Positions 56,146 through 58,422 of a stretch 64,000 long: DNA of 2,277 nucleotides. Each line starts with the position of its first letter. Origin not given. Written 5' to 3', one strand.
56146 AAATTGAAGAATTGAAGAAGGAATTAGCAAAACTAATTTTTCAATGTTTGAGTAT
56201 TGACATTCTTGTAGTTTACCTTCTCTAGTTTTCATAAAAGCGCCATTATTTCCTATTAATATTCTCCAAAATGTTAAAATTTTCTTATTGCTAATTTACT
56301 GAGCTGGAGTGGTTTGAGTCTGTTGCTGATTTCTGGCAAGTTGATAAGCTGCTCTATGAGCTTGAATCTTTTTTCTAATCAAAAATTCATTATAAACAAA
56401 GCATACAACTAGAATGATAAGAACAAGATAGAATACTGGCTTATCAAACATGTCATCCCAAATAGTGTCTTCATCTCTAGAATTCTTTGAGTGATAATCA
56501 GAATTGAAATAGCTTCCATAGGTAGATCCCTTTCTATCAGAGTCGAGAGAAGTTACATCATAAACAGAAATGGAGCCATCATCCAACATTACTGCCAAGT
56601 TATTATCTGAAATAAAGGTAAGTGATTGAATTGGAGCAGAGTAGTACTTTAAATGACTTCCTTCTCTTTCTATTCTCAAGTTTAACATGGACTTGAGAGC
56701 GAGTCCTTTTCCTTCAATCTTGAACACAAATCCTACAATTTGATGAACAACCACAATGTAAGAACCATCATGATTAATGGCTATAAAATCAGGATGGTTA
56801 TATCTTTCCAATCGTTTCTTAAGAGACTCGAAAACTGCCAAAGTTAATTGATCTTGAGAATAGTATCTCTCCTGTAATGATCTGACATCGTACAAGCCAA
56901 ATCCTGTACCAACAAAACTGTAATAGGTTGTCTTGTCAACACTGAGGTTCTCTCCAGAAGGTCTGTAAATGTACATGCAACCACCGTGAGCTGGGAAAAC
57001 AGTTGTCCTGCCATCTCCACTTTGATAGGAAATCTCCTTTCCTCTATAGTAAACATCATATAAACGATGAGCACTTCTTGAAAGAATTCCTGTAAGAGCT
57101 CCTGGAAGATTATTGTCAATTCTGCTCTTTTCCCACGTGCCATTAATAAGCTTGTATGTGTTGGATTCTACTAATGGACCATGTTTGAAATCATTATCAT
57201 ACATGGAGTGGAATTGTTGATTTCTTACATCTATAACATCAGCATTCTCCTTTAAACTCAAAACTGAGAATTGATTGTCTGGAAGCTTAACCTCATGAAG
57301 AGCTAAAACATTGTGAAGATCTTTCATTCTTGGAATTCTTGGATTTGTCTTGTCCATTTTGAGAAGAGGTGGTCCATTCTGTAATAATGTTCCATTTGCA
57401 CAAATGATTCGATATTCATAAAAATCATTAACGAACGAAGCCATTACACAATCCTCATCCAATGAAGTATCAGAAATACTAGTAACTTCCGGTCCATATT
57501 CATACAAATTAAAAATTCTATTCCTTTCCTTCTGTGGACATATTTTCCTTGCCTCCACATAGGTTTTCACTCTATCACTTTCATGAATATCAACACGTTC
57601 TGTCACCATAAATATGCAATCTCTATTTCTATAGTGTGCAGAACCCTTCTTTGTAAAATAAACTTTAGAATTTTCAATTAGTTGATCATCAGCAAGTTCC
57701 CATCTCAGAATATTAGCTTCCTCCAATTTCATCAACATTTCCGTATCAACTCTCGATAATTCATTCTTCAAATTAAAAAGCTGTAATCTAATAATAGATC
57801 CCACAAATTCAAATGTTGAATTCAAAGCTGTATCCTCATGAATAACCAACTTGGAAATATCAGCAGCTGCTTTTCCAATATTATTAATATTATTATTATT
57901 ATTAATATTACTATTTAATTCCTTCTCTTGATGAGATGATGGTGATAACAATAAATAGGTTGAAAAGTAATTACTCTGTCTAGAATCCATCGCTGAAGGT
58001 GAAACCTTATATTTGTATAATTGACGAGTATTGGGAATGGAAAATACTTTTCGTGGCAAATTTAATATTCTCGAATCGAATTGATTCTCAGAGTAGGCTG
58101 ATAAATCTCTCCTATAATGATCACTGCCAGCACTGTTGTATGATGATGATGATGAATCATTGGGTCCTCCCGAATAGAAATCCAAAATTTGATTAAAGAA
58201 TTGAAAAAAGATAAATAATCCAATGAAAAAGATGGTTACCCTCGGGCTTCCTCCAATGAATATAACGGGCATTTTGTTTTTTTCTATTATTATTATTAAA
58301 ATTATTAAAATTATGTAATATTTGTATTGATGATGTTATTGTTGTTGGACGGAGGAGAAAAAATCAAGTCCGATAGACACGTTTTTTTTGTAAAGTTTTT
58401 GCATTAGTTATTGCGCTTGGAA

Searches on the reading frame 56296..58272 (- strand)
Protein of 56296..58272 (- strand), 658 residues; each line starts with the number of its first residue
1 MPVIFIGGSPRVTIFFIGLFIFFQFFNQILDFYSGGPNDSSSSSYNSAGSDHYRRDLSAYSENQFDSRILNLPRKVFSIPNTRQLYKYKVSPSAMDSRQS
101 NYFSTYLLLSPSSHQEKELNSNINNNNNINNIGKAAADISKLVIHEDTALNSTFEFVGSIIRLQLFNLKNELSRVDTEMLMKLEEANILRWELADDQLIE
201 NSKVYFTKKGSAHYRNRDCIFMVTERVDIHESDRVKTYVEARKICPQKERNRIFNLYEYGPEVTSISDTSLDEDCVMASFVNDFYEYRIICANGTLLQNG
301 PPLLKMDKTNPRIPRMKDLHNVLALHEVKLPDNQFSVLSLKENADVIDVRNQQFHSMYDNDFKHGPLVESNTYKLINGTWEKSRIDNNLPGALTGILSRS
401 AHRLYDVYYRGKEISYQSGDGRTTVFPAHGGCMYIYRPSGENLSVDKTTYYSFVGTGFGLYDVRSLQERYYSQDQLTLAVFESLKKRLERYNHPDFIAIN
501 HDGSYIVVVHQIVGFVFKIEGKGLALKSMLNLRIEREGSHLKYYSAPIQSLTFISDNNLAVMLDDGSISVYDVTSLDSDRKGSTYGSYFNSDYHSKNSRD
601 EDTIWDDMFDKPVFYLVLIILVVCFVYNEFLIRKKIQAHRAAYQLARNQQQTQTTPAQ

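Call 29: find_encoding_contigs(protein=window:56296-58272:-, flank=1000, max_places=3)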
Protein window:56296-58272:- (658 aa): no gene with exactly this product is on record in the collection.

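Call 68: search_protein_families(library=pfam, proteins=[window:56296-58272:-], max_evalue=0.0001)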
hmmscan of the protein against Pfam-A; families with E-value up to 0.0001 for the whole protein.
window:56296-58272:- (658 aa): 0 families
